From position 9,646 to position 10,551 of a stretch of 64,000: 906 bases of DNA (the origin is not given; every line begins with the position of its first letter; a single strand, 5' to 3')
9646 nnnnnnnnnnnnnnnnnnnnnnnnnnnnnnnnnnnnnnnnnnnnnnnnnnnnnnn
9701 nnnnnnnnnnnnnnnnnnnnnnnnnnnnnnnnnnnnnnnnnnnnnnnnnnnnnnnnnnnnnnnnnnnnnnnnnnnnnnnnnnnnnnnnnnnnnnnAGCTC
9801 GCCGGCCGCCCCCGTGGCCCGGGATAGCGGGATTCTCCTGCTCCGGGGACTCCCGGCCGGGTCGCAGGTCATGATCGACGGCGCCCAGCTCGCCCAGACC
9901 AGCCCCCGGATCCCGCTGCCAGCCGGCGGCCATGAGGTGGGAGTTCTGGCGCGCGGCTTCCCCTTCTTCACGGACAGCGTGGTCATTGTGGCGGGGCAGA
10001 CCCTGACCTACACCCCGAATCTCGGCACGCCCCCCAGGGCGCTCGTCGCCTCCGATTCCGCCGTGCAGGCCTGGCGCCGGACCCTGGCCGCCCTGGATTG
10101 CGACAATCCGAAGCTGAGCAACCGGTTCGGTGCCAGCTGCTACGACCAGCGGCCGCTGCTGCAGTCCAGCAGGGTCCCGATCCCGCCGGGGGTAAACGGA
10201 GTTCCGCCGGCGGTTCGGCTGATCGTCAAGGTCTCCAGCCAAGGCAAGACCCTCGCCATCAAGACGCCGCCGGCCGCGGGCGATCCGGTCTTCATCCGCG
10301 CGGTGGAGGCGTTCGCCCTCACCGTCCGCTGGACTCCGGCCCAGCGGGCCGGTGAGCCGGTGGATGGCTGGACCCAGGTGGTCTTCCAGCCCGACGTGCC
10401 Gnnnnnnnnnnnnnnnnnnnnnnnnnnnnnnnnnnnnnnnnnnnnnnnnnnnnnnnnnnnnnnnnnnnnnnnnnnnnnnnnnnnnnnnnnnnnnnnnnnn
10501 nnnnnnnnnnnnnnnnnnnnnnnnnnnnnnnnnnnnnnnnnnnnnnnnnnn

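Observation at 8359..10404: Ser/Thr kinase whose periplasmic end looks like a TonB C-terminal domain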

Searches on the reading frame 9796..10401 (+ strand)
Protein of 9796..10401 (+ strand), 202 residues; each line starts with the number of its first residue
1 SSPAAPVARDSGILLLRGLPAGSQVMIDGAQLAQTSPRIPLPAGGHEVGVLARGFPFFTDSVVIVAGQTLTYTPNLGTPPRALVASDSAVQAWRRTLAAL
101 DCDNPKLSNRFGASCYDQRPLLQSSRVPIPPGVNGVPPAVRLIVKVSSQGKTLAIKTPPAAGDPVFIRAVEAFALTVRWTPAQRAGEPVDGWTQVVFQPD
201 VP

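Call 5: find_homologous_proteins(query=window:9796-10401:+, max_evalue=0.001)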
Query window:9796-10401:+ (202 aa): 2 proteins with E <= 0.001 among 1501 candidates.
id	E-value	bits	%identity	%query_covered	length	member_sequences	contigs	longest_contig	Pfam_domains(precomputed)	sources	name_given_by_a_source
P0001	7.5e-50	188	51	96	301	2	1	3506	PF03544.20,PF08308.18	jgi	-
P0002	4.6e-49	185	49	99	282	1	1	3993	PF08308.18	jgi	jgi:hypothetical protein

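Call 8: find_encoding_contigs(protein=P0001, flank=5000)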
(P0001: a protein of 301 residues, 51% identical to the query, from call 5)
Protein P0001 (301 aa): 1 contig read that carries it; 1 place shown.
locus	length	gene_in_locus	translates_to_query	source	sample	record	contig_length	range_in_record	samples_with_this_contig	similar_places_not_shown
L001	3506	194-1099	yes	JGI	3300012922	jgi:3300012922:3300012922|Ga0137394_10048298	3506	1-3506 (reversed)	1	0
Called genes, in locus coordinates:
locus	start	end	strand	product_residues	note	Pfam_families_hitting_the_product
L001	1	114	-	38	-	?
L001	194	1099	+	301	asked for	PF08308:PEGA (weak), PF03544:TonB_C (weak)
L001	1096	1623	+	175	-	PF25087:GMPPB_C (faint), PF25084:LbH_EIF2B, PF14602:Hexapep_2 (faint), PF00132:Hexapep (weak)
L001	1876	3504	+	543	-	?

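Call 29: search_solved_structures(query=A3, max_evalue=1, show_alignments=3)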
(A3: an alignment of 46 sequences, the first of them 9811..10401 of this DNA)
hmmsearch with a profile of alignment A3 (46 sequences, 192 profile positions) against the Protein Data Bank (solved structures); distinct sequences matched with E-value up to 1: 12.
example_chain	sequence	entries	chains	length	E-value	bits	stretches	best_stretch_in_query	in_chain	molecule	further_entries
6i97_D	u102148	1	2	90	0.014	18.2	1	106-179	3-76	Protein TonB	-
6fip_A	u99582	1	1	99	0.018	17.9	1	106-179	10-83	Protein TonB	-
2k9k_A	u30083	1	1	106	0.032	17.1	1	126-180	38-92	TonB2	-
9ddz_A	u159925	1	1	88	0.038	16.8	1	128-170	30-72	Protein TonB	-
9gbc_A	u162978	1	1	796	0.041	16.7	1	32-78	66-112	TonB-linked outer membrane receptor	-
9dc4_T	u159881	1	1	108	0.045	16.6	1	128-170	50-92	Protein TonB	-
1u07_A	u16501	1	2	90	0.19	14.5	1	112-173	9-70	TonB protein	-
2gsk_B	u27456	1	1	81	0.2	14.4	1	112-173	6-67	protein TONB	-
1h8l_A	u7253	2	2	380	0.21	14.4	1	34-71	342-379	CARBOXYPEPTIDASE GP180 RESIDUES 503-882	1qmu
5k31_A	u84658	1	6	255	0.22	14.3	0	16-58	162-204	Collagen alpha-1(I) chain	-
1ihr_A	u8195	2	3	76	0.81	12.5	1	129-173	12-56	TonB protein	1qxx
8bl6_A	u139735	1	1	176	0.95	12.3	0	127-154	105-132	dIG14-scdim-EF62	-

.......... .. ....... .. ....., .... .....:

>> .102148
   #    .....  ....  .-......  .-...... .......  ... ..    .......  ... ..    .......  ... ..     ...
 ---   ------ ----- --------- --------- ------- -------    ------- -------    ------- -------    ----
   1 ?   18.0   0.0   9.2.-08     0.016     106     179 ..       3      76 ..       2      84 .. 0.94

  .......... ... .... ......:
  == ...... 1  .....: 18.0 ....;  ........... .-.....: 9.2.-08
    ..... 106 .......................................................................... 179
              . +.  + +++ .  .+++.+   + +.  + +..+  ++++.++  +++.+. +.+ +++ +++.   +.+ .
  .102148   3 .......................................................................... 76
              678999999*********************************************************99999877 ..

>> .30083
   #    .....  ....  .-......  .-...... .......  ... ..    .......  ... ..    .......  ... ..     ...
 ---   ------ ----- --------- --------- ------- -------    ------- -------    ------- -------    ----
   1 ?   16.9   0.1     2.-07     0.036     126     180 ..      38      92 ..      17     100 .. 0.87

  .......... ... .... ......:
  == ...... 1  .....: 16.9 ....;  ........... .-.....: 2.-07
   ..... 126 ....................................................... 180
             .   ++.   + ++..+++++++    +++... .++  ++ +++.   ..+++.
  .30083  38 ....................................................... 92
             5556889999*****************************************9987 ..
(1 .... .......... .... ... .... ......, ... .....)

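Call 34: predict_structure(alignment_id=A3)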
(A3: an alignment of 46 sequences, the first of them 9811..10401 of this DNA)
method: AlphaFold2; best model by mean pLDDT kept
length: 197 residues; sequences in the alignment: 46
mean_pLDDT: 87.2   pTM: 0.58
mean pLDDT of the five models: 87.2, 87.0, 86.1, 83.7, 83.4
residues with pLDDT >= 90: 121; 70-90: 56; 50-70: 11; < 50: 9
segments of 3 or more residues with pLDDT < 50: 74-80
pLDDT, mean of each block of 10 residues (from residue 1): 80 92 86 90 88 86 93 50 69 81 88 93 95 95 97 84 97 95 95 93
secondary structure, 60 per line:
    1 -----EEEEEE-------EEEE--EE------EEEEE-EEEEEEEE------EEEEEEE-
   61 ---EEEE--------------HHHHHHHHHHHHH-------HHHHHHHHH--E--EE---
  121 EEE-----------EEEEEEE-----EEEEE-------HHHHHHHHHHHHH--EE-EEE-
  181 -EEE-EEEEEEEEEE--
elements in order: E6-11 E19-22 E33-37 E39-46 E53-59 E64-67 H82-94 H102-110 E121-123 E135-141 E147-151 H159-171 E177-179 E182-184 E186-195

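Call 38: fold_search(model_id=the predicted structure, library=pdb)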
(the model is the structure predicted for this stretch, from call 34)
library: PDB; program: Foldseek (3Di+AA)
matches with E <= 10: 520; with E <= 0.001: 0
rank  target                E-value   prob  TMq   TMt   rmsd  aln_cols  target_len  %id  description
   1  2xhn_A                1.5e-03  0.75  0.23  0.11  18.0       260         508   12  Rhamnogalacturonan lyase from Aspergillus aculeatus K150A active site mutant (released 2010-09-29)
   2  1nkg                  1.6e-03  0.69  0.22  0.11  17.1       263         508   11  Rhamnogalacturonan lyase from Aspergillus aculeatus (released 2004-05-25)
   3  3njx                  1.6e-03  0.69  0.23  0.11  16.9       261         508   13  Rhamnogalacturonan Lyase from Aspergillus aculeatus mutant H210A (released 2010-10-06)
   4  6hif_Y                1.9e-03  1.00  0.29  0.58   3.7        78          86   17  Kuenenia stuttgartiensis hydrazine dehydrogenase complex (released 2019-04-17)
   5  6i97_D                3.2e-03  1.00  0.32  0.60   4.3        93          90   18  Structure of the ferrioxamine B transporter FoxA from Pseudomonas aeruginosa in complex with ferrioxamine B and a C-te (released 2019-08-28)
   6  6fwv_B                4.2e-03  0.85  0.23  0.10  18.4       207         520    9  The Bacillus anthracis TIE protein (released 2018-08-08)
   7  2nsm                  5.2e-03  1.00  0.21  0.12   4.9        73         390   15  Crystal structure of the human carboxypeptidase N (Kininase I) catalytic domain (released 2007-04-24)
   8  6fwv_A                5.5e-03  0.84  0.23  0.10  18.5       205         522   10  The Bacillus anthracis TIE protein (released 2018-08-08)
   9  7pjh_A                7.3e-03  1.00  0.29  0.19  12.7       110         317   14  Crystal structure of the human spliceosomal maturation factor AAR2 bound to the RNAse H domain of PRPF8 (released 2022-11-02)
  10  1qmu_A                1.1e-02  1.00  0.25  0.14   4.8        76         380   17  Duck carboxypeptidase D domain II (released 2000-10-13)
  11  6fip_MODEL_1_A        1.3e-02  1.00  0.32  0.58   4.1        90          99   19  Solution NMR structure of Pseudomonas aeruginosa TonB CTD (released 2018-08-29)
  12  8fia_A                1.3e-02  0.47  0.25  0.04  21.6       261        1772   11  The structure of fly Teneurin self assembly (released 2023-05-03)
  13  3mn8_D                1.6e-02  0.99  0.21  0.12   5.0        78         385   17  Structure of Drosophila melanogaster carboxypeptidase D isoform 1B short (released 2010-07-28)
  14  3mn8_A                1.8e-02  0.99  0.21  0.13   5.1        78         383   17  Structure of Drosophila melanogaster carboxypeptidase D isoform 1B short (released 2010-07-28)
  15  3mn8_C                2.2e-02  0.98  0.21  0.12   5.1        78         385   17  Structure of Drosophila melanogaster carboxypeptidase D isoform 1B short (released 2010-07-28)
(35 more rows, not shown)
